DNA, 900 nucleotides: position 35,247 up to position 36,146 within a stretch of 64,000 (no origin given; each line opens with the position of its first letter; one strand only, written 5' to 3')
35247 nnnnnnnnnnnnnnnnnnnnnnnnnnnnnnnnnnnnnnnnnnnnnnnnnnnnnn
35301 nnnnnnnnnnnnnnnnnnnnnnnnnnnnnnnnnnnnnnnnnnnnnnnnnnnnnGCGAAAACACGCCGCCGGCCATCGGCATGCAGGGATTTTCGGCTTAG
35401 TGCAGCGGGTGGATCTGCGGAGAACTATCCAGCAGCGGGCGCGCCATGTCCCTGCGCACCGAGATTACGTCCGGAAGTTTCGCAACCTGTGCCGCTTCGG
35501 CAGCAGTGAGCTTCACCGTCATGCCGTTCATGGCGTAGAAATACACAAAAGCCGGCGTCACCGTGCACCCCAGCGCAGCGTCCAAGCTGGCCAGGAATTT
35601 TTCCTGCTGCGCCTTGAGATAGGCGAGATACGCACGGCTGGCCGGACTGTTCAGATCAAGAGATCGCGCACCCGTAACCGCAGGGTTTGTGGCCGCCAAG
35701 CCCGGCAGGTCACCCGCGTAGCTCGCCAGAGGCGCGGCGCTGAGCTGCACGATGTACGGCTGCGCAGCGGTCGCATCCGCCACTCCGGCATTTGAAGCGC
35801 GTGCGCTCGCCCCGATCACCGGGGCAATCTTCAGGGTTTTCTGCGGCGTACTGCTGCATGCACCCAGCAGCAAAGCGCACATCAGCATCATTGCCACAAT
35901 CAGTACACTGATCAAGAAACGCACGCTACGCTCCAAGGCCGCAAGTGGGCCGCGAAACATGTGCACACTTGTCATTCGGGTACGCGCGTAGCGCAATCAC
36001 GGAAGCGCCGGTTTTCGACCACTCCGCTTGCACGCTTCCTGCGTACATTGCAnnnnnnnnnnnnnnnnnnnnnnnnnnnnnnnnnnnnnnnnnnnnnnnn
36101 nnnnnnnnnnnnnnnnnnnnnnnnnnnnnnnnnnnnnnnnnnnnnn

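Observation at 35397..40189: Giant subtilase followed by a lipoprotein that is only a second copy of its own I9 propeptide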

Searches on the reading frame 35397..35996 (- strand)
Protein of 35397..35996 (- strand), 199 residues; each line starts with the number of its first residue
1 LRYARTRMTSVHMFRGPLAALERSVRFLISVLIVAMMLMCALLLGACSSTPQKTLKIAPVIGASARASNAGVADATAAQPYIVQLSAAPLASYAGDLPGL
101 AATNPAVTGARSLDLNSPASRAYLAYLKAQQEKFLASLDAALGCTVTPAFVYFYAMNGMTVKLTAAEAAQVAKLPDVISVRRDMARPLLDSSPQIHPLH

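Call 3: search_protein_families(library=pfam, proteins=[window:35397-35996:-], max_evalue=0.1)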
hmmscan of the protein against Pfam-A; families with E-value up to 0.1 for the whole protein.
window:35397-35996:- (199 aa): 1 family
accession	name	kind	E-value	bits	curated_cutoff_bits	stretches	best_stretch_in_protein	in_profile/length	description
PF05922.21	Inhibitor_I9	-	1.2e-05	26.4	21.2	1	152-187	45-80/82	Peptidase inhibitor I9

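Call 5: find_homologous_proteins(query=window:35397-35996:-)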
Query window:35397-35996:- (199 aa): 15 proteins with E <= 0.001 among 1721 candidates.
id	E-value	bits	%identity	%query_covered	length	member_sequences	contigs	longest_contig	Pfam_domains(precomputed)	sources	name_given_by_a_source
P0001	5.4e-99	347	97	88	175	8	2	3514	PF05922.22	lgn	-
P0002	6.2e-80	285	75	94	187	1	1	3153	-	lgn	-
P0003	1.4e-73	265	71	94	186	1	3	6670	-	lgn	-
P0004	5.3e-64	233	69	85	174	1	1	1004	-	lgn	-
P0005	1.9e-58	215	62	87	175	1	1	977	PF05922.22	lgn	-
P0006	2.1e-56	209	69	80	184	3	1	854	PF05922.22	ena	-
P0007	6.7e-55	204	68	81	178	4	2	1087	PF05922.22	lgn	-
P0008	4.9e-54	201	69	72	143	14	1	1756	-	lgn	-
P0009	1.4e-49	187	71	67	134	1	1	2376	-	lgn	-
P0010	3.8e-46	175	74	59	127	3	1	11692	PF05922.22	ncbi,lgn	ncbi:MAG: protease inhibitor I9 family protein [Gammaproteobacteria bacterium]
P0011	1.9e-44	170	57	81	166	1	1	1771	PF05922.22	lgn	-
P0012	2.8e-41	159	53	85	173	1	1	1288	-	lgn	-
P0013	3.2e-28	117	53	61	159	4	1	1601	PF05922.22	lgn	-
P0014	1.1e-23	102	50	60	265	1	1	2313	PF05922.22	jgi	jgi:subtilisin family serine protease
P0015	2.0e-13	69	42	57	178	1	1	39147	PF05922.22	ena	-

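Call 8: find_related_loci(query=window:35397-35996:-, collection=genome_contigs, flank=8000)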
Query window:35397-35996:- (199 aa) in genome_contigs; peptide patterns used: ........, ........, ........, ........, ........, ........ (x = any residue, [..] = any of these).
404 stretches matched a pattern; 11 encode a relative of the query (tblastn E <= 1e-3); 11 distinct loci.
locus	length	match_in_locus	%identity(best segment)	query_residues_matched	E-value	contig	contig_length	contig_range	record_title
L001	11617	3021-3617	69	1-199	2e-89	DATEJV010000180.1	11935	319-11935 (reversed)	MAG TPA_asm: Gammaproteobacteria bacterium isolate SMAG_U8873 k141_508294, whole genome shotgun sequence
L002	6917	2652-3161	67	25-194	9e-69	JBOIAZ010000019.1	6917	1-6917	MAG: Gammaproteobacteria bacterium isolate TC-S_metawrap_bin.270 k127_3539957, whole genome shotgun sequence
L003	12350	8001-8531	38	28-193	5e-27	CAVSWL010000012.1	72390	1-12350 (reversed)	MAG: uncultured Gammaproteobacteria bacterium isolate MFD05684.bin.3.143 genome assembly, contig: contig_22840, whole ge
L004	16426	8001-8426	42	58-195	4e-26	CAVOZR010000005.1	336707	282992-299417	MAG: uncultured Gammaproteobacteria bacterium isolate MFD09964.bin.1.272 genome assembly, contig: contig_9047, whole gen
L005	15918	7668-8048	43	72-195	2e-23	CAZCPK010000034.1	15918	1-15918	MAG TPA_asm: uncultured Anaerolineales bacterium isolate SRP141376_co2_268 genome assembly, contig: NODE_7377_length_159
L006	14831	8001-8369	47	75-194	4e-22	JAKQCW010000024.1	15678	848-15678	MAG: Chloroflexota bacterium isolate USDE_maxbin.019 k141_377588, whole genome shotgun sequence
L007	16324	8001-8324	46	81-188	5e-22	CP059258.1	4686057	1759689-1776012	MAG: Anaerolineae bacterium isolate SSC4 chromosome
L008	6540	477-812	48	73-184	2e-21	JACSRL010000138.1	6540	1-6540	MAG: Anaerolinea sp. isolate CH3 contig-70_16902, whole genome shotgun sequence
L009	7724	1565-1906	41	81-193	9e-21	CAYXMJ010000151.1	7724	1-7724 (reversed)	MAG TPA_asm: uncultured Acidimicrobiaceae bacterium isolate binchicken_co373_9 genome assembly, contig: NODE_3560_length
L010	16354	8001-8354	40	75-193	4e-20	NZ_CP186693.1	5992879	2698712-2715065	Promicromonospora sp. MS192 chromosome, complete genome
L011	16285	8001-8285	36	81-177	7e-11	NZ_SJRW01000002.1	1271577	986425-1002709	Luteimonas arsenica strain 26-35 Scaffold2_1, whole genome shotgun sequence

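Call 10: search_protein_families(library=ncbifam, proteins=[window:35397-35996:-], max_evalue=0.1)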
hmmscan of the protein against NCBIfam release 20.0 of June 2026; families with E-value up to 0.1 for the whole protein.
window:35397-35996:- (199 aa): 1 family
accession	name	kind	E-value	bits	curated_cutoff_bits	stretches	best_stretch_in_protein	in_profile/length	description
NF047803.1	LIC12338_lipo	equivalog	0.036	14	90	1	25-49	4-28/66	LIC12338 family lipoprotein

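Call 14: find_encoding_contigs(protein=P0015, flank=8000, max_places=3)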
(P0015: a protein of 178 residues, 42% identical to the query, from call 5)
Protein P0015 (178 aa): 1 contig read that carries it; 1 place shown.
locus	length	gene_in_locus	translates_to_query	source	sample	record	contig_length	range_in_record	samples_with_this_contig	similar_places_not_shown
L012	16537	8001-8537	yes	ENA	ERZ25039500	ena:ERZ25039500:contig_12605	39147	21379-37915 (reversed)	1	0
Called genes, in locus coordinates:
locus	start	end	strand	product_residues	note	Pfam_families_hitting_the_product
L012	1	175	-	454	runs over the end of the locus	PF27218:MJ0043_C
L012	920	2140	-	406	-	PF07690:MFS_1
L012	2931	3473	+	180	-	PF00903:Glyoxalase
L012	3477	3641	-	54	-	-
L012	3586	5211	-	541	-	PF00501:AMP-binding, PF02771:Acyl-CoA_dh_N (weak), PF02770:Acyl-CoA_dh_M, PF00441:Acyl-CoA_dh_1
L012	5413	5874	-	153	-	PF13022:HTH_Tnp_1_2 (weak), PF00440:TetR_N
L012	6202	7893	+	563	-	PF00999:Na_H_Exchanger, PF00359:PTS_EIIA_2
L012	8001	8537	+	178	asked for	PF05922:Inhibitor_I9 (weak)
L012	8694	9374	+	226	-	PF14104:DUF4277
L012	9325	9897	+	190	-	-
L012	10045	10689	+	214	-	PF07486:Hydrolase_2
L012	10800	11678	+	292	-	PF05096:Glu_cyclase_2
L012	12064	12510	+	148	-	PF08327:AHSA1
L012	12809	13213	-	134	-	-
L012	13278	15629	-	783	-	PF08668:HDOD, PF01966:HD, PF01590:GAF, PF13185:GAF_2, PF00990:GGDEF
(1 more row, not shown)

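Call 15: find_encoding_contigs(protein=P0011, flank=8000, max_places=3)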
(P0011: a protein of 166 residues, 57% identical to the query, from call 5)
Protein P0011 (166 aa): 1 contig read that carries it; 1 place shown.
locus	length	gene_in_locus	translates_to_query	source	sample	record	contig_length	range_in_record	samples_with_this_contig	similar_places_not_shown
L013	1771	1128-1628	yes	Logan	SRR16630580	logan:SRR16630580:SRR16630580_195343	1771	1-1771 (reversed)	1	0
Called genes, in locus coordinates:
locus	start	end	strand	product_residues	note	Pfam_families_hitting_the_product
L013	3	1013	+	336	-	?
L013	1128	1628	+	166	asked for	PF05922:Inhibitor_I9 (weak)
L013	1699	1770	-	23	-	?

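Call 16: find_encoding_contigs(protein=P0013, flank=8000, max_places=3)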
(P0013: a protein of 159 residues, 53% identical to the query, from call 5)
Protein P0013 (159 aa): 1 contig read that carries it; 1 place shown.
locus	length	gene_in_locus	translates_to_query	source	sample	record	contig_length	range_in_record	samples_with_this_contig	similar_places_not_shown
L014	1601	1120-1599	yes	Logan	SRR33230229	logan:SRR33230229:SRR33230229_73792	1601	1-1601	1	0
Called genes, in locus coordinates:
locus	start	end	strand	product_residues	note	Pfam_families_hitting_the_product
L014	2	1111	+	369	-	?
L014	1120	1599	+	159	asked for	PF05922:Inhibitor_I9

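Call 17: find_encoding_contigs(protein=P0003, flank=8000, max_places=3)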
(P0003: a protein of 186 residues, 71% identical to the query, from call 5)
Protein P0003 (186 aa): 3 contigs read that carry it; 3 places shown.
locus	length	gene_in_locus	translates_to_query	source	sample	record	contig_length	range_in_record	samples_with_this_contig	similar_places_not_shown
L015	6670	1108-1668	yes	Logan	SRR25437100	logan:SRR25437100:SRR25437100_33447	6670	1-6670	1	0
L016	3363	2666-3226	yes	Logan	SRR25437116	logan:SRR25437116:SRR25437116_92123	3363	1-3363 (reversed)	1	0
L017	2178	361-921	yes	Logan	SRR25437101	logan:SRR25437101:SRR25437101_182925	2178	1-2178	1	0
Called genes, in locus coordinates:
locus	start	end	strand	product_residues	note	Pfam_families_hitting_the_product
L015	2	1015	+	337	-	?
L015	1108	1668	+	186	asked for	-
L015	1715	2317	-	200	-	PF00072:Response_reg, PF00196:GerE, PF04545:Sigma70_r4 (weak), PF08281:Sigma70_r4_2 (weak)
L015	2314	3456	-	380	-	PF07730:HisKA_3, PF02518:HATPase_c (weak)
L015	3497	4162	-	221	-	PF08547:CIA30 (weak)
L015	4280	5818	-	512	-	PF04775:Bile_Hydr_Trans, PF01738:DLH (faint), PF00326:Peptidase_S9 (weak), PF00756:Esterase (faint), PF08840:BAAT_C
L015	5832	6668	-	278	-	?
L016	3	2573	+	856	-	?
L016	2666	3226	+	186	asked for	-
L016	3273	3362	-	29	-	?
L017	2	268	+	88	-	?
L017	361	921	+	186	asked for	-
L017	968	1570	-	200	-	PF00072:Response_reg, PF00196:GerE, PF04545:Sigma70_r4 (weak), PF08281:Sigma70_r4_2 (weak)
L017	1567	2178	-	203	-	?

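Call 21: search_protein_representatives(alignment_id=A2)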
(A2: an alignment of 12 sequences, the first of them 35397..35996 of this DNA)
Query: 12 sequences, 176 profile positions. Proteins with E-value up to 0.001 (for the whole library): 2929; up to 1e-10: 1521; up to 1e-30: 131. The best 150 are listed.
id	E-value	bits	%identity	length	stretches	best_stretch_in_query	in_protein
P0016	7.4e-68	244.1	-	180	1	1-172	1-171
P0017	8.3e-64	230.9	-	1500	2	16-167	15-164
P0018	2.0e-50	187.3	-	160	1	23-171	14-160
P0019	1.4e-46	174.8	-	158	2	47-168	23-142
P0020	1.6e-46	174.6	-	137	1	12-145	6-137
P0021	1.2e-43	165.3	-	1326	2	39-166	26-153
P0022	3.5e-42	160.4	-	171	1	17-170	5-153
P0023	3.6e-42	160.4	-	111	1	56-167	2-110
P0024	1.0e-41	158.9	-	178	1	10-171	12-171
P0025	2.2e-40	154.6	-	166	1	18-166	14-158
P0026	6.8e-40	153.0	-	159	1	22-170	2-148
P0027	1.2e-39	152.2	-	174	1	9-169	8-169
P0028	2.0e-38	148.2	-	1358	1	12-164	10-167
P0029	2.2e-38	148.1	-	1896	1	13-166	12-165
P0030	6.9e-38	146.5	-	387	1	5-167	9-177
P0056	5.0e-34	133.9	-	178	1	20-167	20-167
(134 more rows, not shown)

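Call 24: find_encoding_contigs(protein=P0027, flank=6000, max_places=2)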
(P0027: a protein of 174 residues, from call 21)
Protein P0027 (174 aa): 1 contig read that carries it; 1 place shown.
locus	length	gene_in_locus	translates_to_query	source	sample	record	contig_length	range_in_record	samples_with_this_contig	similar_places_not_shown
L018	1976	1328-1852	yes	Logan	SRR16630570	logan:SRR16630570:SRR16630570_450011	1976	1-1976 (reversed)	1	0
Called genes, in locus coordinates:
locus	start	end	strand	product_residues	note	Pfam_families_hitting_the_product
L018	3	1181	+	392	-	?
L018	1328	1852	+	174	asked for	PF05922:Inhibitor_I9 (weak)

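Call 25: find_encoding_contigs(protein=P0025, flank=6000, max_places=2)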
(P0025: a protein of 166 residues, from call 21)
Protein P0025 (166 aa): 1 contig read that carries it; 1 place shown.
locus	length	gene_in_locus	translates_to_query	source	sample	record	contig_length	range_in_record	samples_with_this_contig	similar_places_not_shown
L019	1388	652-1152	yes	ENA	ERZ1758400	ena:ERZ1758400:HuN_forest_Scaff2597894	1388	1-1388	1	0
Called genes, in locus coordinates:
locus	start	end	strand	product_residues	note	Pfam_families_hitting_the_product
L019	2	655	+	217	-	?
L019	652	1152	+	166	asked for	PF05922:Inhibitor_I9 (weak)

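Call 26: find_encoding_contigs(protein=P0018, flank=6000, max_places=2)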
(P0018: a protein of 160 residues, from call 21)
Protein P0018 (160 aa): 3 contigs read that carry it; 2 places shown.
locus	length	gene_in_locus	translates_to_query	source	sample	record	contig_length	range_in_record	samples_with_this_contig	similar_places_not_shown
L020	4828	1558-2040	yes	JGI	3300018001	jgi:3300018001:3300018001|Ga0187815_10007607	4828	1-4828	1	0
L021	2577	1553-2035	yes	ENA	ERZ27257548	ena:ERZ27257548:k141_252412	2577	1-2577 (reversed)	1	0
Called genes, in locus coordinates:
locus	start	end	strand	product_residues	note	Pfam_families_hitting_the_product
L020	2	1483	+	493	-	?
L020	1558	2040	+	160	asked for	PF05922:Inhibitor_I9 (weak)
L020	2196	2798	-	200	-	PF00072:Response_reg, PF00196:GerE, PF08281:Sigma70_r4_2 (weak)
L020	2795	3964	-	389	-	PF07730:HisKA_3, PF02518:HATPase_c (weak)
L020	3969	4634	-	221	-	PF08547:CIA30 (weak)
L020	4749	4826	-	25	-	?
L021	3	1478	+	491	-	?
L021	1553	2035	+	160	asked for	PF05922:Inhibitor_I9 (weak)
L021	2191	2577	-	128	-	?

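Call 36: search_solved_structures(query=A2, max_evalue=1, show_alignments=4)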
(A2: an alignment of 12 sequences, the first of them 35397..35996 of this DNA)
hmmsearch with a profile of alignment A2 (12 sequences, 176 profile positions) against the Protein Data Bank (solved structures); distinct sequences matched with E-value up to 1: 2.
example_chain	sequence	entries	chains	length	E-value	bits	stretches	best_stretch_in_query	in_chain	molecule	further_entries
4yn3_B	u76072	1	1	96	6.2e-06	29.3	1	97-157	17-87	Cucumisin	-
8c4x_B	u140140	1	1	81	0.018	18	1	117-161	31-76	Protease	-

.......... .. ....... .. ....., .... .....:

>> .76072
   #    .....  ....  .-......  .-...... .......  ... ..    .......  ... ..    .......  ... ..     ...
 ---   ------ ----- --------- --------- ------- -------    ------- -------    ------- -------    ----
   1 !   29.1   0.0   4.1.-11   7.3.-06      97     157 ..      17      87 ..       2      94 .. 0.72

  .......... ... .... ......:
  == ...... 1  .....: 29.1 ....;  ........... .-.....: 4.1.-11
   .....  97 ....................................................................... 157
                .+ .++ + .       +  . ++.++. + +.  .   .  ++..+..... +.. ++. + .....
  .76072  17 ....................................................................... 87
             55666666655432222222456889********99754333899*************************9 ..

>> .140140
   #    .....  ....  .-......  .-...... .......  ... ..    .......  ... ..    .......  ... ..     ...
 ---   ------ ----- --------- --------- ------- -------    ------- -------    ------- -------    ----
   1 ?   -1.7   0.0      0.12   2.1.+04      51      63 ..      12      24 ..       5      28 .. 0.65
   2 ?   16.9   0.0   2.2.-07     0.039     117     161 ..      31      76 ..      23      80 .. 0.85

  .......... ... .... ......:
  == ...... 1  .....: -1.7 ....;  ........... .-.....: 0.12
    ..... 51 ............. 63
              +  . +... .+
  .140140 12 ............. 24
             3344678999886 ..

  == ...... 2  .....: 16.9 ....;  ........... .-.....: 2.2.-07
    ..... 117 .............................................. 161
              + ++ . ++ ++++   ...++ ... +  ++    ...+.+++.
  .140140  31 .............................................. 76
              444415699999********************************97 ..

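Call 43: predict_structure(alignment_id=A3)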
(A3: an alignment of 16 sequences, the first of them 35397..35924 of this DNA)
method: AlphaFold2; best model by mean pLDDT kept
length: 175 residues; sequences in the alignment: 16
mean_pLDDT: 73.6   pTM: 0.59
mean pLDDT of the five models: 73.6, 73.5, 73.0, 72.8, 70.5
residues with pLDDT >= 90: 91; 70-90: 14; 50-70: 20; < 50: 50
segments of 3 or more residues with pLDDT < 50: 1-4, 11-47, 170-175
pLDDT, mean of each block of 10 residues (from residue 1): 49 45 33 34 48 87 92 95 92 94 93 94 79 87 96 91 56 48
secondary structure, 60 per line:
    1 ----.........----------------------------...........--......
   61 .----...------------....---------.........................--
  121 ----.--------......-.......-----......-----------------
elements in order: H5-13 H42-52 E55-61 H81-84 H94-118 E134-139 H141-147 E153-158

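Call 50: fold_search(model_id=the predicted structure, library=pdb)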
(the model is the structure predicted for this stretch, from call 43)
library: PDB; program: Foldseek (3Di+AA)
matches with E <= 10: 229; with E <= 0.001: 0
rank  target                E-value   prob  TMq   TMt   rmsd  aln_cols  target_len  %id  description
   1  5mpw_A                1.4e-02  0.98  0.29  0.42   6.5       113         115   14  Crystal structure of Arabidopsis thaliana RNA editing factor MORF1 (released 2017-02-22)
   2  5mpw_B                1.8e-02  0.99  0.30  0.44   6.2       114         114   13  Crystal structure of Arabidopsis thaliana RNA editing factor MORF1 (released 2017-02-22)
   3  3whi_A                3.4e-02  0.97  0.27  0.14   6.7       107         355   15  Crystal structure of unautoprocessed form of IS1-inserted Pro-subtilisin E (released 2013-12-25)
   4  3cnq_P                3.7e-02  0.99  0.31  0.68   5.8       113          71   12  Prosubtilisin Substrate Complex of Subtilisin SUBT_BACAM (released 2008-05-06)
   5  5iwb_A                3.9e-02  0.98  0.33  0.50   6.0       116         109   14  Crystal structure of design pentatricopeptide repeat complex with MORF protein (released 2017-03-29)
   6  5iww_A                3.9e-02  0.98  0.33  0.49   4.5       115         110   15  Crystal structure of RNA editing factor of designer PLS-type PPR/9R protein in complex with MORF9/RIP9 (released 2017-03-29)
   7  5gi0                  4.2e-02  0.96  0.30  0.42   5.2       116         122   14  Crystal structure of RNA editing factor MORF9/RIP9 (released 2017-05-10)
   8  4yn3_B                4.8e-02  0.97  0.28  0.66   8.8       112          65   18  Crystal structure of Cucumisin complex with pro-peptide (released 2016-03-09)
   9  5iww_C                4.8e-02  0.97  0.34  0.51   4.6       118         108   14  Crystal structure of RNA editing factor of designer PLS-type PPR/9R protein in complex with MORF9/RIP9 (released 2017-03-29)
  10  5mpy_A                5.1e-02  0.96  0.33  0.52   4.6       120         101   13  Crystal structure of Arabidopsis thaliana RNA editing factor MORF9 (released 2017-02-22)
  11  3whi_B                5.8e-02  0.99  0.29  0.15   5.0       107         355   11  Crystal structure of unautoprocessed form of IS1-inserted Pro-subtilisin E (released 2013-12-25)
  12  5ydg_B                7.1e-02  0.92  0.30  0.43   7.0       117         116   10  Crystal structure of the Arabidopsis thaliana chloroplast RNA editing factors 2(MORF2) (released 2017-12-20)
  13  8c4z_A                1.1e-01  0.69  0.30  0.44  15.4       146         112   20  ProteinT protease, inactive mutant S224A (released 2024-07-17)
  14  9hny_FC               1.2e-01  0.23  0.24  0.14  19.1       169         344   13  Mitoribosomal small subunit in complex with Mettl15 and Mettl17 (released 2025-03-26)
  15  8gkp_J                1.5e-01  0.69  0.29  0.47   4.8       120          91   12  Crystal Structure Analysis of Aspergillus fumigatus alkaline protease (released 2023-11-01)
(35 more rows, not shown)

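Call 60: find_related_loci(query=A2, collection=metagenome_contigs, flank=6000)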
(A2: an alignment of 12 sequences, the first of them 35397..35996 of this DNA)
Query A2 (199 aa) in metagenome_contigs; peptide patterns used: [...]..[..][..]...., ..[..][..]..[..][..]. (x = any residue, [..] = any of these).
409 stretches matched a pattern; 1 encode a relative of the query (tblastn E <= 1e-3); 1 distinct loci.
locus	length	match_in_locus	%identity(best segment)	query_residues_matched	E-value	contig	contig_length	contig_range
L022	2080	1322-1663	51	81-193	5e-27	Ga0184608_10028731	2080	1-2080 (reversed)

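Call 65: find_encoding_contigs(protein=P0056, flank=8000, max_places=2)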
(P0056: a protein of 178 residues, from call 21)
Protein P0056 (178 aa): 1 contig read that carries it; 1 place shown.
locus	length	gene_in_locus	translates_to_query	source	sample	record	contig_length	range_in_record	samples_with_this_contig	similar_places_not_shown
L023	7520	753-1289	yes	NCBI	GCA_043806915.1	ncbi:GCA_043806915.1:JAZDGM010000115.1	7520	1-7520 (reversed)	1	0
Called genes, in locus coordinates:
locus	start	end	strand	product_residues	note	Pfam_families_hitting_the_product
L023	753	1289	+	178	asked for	-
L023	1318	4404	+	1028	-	PF05922:Inhibitor_I9 (weak), PF00082:Peptidase_S8, PF02225:PA, PF17766:fn3_6 (weak), PF06280:fn3_5 (faint)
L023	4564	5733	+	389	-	PF01757:Acyl_transf_3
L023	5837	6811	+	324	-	-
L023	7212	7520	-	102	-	?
